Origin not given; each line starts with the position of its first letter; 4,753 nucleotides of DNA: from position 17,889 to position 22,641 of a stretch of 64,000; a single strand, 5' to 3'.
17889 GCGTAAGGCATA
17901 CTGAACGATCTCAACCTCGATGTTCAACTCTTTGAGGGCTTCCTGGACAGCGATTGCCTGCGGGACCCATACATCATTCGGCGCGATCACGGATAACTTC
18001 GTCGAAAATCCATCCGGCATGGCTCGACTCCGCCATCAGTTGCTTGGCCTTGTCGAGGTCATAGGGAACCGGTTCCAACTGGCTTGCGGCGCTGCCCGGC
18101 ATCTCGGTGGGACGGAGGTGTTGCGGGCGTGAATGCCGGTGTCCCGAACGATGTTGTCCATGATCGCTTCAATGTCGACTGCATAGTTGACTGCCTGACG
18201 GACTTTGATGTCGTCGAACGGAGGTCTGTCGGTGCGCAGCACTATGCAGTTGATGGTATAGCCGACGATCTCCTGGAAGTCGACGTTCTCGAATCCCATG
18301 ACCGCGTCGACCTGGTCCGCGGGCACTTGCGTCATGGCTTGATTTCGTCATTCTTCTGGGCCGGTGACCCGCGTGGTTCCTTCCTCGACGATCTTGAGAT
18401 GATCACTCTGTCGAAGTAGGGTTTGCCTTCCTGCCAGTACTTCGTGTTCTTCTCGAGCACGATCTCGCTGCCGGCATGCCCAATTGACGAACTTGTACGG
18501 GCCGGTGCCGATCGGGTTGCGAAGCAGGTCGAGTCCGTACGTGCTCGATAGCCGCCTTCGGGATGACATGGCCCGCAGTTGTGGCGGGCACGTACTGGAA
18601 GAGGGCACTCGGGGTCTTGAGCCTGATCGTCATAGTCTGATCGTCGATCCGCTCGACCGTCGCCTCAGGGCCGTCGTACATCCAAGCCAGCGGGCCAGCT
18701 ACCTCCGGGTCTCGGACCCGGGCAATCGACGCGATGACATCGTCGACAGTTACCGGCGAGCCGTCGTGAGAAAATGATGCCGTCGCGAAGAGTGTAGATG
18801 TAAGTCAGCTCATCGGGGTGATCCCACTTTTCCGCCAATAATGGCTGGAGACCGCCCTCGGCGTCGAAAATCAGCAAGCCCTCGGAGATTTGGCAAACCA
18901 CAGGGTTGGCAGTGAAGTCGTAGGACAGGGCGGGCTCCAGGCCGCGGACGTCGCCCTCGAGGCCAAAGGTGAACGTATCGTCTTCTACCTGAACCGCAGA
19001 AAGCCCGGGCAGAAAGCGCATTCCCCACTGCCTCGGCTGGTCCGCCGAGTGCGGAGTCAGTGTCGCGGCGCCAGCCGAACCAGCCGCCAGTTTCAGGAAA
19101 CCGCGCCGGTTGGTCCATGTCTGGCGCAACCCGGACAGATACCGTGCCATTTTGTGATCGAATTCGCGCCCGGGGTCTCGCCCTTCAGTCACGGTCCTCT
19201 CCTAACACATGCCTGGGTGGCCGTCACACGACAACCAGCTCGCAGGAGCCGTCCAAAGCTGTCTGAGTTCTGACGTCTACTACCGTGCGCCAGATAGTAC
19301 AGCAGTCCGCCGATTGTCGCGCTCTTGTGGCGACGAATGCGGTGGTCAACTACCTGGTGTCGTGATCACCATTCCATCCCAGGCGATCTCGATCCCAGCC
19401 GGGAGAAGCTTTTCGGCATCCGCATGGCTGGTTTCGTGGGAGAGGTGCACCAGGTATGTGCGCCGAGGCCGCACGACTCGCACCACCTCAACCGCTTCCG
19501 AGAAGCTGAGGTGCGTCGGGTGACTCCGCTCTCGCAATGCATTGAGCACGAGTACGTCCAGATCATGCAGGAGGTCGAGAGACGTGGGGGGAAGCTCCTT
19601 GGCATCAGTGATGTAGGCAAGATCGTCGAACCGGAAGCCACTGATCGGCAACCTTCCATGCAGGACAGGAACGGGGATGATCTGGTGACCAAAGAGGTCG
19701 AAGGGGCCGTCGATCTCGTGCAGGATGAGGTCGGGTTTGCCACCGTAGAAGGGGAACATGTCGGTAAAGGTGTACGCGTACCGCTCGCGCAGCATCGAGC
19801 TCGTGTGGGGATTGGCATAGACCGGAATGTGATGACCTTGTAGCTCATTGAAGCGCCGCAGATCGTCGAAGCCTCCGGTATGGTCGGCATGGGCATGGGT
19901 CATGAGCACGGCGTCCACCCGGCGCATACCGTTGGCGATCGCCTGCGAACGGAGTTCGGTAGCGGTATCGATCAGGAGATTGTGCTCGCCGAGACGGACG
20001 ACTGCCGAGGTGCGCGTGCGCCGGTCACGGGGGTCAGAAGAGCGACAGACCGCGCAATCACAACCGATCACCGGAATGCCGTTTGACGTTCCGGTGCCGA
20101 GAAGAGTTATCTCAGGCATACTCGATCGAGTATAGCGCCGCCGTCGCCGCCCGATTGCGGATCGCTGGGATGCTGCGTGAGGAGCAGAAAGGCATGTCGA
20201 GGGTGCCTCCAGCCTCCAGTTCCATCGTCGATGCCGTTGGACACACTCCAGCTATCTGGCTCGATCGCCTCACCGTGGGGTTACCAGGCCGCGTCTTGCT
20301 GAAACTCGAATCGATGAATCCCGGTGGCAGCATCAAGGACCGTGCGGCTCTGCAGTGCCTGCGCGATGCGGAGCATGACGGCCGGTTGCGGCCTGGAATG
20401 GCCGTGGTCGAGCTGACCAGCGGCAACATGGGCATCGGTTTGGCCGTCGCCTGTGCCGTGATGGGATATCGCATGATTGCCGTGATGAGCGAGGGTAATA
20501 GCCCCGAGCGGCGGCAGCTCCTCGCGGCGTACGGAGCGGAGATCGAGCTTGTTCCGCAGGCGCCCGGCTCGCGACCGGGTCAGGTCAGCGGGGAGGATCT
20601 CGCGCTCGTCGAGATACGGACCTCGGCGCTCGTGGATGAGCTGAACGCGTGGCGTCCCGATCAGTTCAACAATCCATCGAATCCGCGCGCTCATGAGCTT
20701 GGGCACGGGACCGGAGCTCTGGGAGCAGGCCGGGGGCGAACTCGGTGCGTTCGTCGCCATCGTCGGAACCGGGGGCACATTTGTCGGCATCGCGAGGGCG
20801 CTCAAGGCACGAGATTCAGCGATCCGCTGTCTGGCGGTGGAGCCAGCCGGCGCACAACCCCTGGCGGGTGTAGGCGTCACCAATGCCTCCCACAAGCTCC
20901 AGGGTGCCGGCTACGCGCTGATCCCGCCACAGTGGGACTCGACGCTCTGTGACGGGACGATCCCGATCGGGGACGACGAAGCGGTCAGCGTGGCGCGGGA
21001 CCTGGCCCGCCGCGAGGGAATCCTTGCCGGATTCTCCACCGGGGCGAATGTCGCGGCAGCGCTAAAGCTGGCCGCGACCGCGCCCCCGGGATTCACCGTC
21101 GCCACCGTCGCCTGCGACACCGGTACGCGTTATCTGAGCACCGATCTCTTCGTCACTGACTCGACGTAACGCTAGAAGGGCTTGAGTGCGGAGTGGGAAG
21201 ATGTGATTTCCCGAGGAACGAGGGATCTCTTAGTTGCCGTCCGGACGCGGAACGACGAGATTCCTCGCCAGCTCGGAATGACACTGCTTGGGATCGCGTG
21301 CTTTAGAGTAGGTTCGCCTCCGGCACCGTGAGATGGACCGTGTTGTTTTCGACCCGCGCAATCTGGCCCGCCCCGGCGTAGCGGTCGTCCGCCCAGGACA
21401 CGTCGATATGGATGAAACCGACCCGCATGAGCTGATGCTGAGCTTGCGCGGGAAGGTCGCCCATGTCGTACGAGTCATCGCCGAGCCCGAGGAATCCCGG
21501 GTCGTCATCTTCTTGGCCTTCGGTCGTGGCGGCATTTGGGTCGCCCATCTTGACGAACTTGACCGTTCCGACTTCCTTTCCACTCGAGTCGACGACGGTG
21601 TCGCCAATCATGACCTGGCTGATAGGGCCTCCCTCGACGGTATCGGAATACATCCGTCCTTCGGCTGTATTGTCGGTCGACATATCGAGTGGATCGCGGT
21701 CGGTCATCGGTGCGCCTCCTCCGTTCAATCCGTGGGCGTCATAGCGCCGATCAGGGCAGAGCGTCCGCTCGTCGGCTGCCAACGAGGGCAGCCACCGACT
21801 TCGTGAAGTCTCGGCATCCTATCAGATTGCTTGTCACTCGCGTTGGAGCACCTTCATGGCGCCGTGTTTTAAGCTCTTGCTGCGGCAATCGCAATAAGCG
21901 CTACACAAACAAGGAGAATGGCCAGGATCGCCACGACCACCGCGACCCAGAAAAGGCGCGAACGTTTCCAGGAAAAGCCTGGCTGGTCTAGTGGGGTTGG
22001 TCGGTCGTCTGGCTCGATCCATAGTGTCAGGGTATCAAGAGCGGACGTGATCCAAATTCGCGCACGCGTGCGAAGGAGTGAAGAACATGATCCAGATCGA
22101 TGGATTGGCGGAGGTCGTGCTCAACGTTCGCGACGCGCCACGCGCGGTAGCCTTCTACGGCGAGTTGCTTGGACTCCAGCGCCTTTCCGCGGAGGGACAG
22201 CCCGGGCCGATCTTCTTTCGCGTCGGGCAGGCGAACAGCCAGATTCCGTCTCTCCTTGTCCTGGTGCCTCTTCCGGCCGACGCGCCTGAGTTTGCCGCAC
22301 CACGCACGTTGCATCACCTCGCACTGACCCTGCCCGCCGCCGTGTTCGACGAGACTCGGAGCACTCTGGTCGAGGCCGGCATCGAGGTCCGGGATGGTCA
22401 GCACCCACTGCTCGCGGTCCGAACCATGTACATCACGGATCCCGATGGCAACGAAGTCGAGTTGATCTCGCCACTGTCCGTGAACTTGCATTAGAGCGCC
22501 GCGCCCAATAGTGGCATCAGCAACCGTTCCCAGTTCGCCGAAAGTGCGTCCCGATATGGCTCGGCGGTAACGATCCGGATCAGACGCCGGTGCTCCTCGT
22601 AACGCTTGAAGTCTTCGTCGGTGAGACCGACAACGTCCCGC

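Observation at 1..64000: Very high density of disrupted genes: about twenty in 64 kb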

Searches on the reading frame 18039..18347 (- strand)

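Call 18: search_protein_families(library=pfam, proteins=[window:18039-18347:-], max_evalue=0.01)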
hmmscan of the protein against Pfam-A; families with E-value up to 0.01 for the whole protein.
window:18039-18347:- (103 aa): 1 family
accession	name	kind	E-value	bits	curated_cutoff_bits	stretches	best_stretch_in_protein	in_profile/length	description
PF00496.27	SBP_bac_5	-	1.5e-13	51.1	32.4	1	5-86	174-254/368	Bacterial extracellular solute-binding proteins, family 5 Middle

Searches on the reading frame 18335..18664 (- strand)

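Call 18: search_protein_families(library=pfam, proteins=[window:18335-18664:-, window:18351-18629:-], max_evalue=0.01)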
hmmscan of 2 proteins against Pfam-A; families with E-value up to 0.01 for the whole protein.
window:18335-18664:- (110 aa): 1 family
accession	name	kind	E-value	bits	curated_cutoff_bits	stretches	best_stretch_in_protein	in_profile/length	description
PF00496.27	SBP_bac_5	-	7.3e-05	22.5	32.4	1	65-90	129-154/368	Bacterial extracellular solute-binding proteins, family 5 Middle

window:18351-18629:- (93 aa): 1 family
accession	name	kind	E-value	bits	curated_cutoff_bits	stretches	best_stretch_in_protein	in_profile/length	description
PF00496.27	SBP_bac_5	-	0.0064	16.1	32.4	1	29-51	105-127/368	Bacterial extracellular solute-binding proteins, family 5 Middle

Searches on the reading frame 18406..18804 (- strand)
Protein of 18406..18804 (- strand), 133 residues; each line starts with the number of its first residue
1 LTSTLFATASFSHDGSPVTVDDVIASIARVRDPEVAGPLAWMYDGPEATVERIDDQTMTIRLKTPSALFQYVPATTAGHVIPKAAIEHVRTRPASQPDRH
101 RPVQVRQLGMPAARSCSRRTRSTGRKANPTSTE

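Call 18: search_protein_families(library=pfam, proteins=[window:18406-18804:-], max_evalue=0.01)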
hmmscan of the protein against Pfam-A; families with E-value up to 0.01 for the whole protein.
window:18406-18804:- (133 aa): 1 family
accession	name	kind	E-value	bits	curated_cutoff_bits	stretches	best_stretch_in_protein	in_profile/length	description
PF00496.27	SBP_bac_5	-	2.8e-12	46.9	32.4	1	13-81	30-99/368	Bacterial extracellular solute-binding proteins, family 5 Middle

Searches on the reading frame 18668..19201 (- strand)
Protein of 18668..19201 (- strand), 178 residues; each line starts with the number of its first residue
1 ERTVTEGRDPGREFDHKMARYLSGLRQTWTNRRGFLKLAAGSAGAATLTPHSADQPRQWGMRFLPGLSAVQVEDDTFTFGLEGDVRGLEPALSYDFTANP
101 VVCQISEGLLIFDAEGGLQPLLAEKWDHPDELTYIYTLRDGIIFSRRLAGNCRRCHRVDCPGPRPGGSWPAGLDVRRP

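Call 18: search_protein_families(library=pfam, proteins=[window:18668-19201:-], max_evalue=0.01)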
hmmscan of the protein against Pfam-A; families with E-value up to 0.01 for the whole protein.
window:18668-19201:- (178 aa): 1 family
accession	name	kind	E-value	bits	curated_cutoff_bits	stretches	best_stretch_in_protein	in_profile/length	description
PF00496.27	SBP_bac_5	-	0.0013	18.3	32.4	1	118-145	2-30/368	Bacterial extracellular solute-binding proteins, family 5 Middle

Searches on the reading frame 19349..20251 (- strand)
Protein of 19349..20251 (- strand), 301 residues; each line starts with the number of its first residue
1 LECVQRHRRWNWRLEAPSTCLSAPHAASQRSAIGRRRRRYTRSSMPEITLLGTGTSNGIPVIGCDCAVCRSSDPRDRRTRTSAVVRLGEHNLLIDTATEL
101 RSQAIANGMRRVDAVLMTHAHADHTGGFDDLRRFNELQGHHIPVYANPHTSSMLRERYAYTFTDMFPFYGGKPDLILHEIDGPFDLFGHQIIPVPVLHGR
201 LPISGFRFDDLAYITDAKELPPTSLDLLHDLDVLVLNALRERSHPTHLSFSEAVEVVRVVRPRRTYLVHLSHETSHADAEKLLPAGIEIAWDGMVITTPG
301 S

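Call 18: search_protein_families(library=pfam, proteins=[window:19349-20251:-], max_evalue=0.01)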
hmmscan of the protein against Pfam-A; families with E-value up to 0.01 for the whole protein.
window:19349-20251:- (301 aa): 5 families
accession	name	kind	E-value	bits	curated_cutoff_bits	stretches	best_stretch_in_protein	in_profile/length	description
PF12706.13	Lactamase_B_2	-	7.2e-33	114.3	27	1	90-269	1-199/200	Beta-lactamase superfamily domain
PF00753.33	Lactamase_B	-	3.3e-11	43.9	22.7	1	79-196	5-128/196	Metallo-beta-lactamase superfamily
PF16661.11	Lactamase_B_6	-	0.00022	21.1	27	1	86-153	3-78/193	Metallo-beta-lactamase superfamily domain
PF13483.12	Lactamase_B_3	-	0.0045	17.4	24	0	85-125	12-50/160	Beta-lactamase superfamily domain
PF23023.1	Anti-Pycsar_Apyc1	-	0.0098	15.8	50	0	82-131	22-73/250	Anti-Pycsar protein Apyc1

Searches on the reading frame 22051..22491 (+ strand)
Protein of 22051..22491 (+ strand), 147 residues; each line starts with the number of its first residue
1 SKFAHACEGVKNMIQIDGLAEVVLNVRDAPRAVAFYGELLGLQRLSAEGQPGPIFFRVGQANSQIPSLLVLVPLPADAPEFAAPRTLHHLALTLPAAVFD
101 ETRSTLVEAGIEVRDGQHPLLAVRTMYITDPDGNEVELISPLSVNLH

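Call 19: search_protein_families(library=pfam, proteins=[window:22051-22491:+], max_evalue=0.01)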
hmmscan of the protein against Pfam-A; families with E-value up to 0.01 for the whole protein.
window:22051-22491:+ (147 aa): 3 families
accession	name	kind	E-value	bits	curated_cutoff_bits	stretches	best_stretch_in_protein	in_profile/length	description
PF00903.31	Glyoxalase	-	6.6e-12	46.3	20.6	1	19-138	2-121/121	Glyoxalase/Bleomycin resistance protein/Dioxygenase superfamily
PF18029.7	Glyoxalase_6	-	3.1e-06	28.2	23.6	1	21-138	1-105/106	Glyoxalase-like domain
PF13669.12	Glyoxalase_4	-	2.8e-05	24.8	27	1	23-115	4-95/109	Glyoxalase/Bleomycin resistance protein/Dioxygenase superfamily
